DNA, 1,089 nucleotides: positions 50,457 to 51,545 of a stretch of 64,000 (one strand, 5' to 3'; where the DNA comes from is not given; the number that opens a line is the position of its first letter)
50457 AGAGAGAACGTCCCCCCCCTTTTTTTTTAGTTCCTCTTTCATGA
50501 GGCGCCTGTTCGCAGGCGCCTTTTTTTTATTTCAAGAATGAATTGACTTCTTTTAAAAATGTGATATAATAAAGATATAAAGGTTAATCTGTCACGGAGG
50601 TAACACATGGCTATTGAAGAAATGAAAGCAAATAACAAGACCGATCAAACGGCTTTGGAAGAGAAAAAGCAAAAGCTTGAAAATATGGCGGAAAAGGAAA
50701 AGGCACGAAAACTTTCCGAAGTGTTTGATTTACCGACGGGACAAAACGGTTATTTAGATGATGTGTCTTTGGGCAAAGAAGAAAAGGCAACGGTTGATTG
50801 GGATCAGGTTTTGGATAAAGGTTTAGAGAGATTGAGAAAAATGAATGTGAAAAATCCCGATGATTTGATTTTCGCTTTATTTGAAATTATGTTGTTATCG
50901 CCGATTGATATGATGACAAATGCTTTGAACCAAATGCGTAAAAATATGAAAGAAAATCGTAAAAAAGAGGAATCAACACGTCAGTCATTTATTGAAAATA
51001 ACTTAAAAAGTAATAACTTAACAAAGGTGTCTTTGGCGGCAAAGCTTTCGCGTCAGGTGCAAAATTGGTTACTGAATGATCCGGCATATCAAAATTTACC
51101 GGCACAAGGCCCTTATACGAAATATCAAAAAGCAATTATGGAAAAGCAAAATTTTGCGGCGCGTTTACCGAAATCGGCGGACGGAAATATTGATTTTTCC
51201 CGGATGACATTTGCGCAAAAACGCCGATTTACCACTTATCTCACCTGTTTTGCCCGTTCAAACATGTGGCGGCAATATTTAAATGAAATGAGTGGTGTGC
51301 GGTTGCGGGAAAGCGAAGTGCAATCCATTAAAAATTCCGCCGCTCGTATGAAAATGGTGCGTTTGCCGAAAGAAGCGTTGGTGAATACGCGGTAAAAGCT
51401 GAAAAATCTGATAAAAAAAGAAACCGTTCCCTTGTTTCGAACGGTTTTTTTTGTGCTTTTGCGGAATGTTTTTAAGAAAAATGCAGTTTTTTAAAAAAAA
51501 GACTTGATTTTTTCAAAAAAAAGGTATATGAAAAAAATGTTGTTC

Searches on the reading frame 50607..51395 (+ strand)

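Call 11: search_protein_families(library=pfam, proteins=[window:50607-51395:+], max_evalue=0.001)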
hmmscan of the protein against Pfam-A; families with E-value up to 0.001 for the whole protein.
window:50607-51395:+ (262 aa): 0 families

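Call 33: search_protein_families(library=pfam, proteins=[window:50607-51395:+], max_evalue=5)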
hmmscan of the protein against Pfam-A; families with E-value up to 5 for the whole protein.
window:50607-51395:+ (262 aa): 2 families
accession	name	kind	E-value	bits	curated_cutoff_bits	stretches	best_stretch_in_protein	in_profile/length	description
PF16684.10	ResT-TelK_cat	-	0.35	10.8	27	1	91-151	71-115/181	Telomere resolvase ResT/TelK catalytic domain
PF08165.16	FerA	-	2.4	8.6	33.9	0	232-249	48-65/65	FerA (NUC095) domain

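Call 37: search_protein_families(library=ncbifam, proteins=[window:50607-51395:+], max_evalue=1)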
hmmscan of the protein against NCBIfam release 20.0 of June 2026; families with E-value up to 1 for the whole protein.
window:50607-51395:+ (262 aa): 0 families
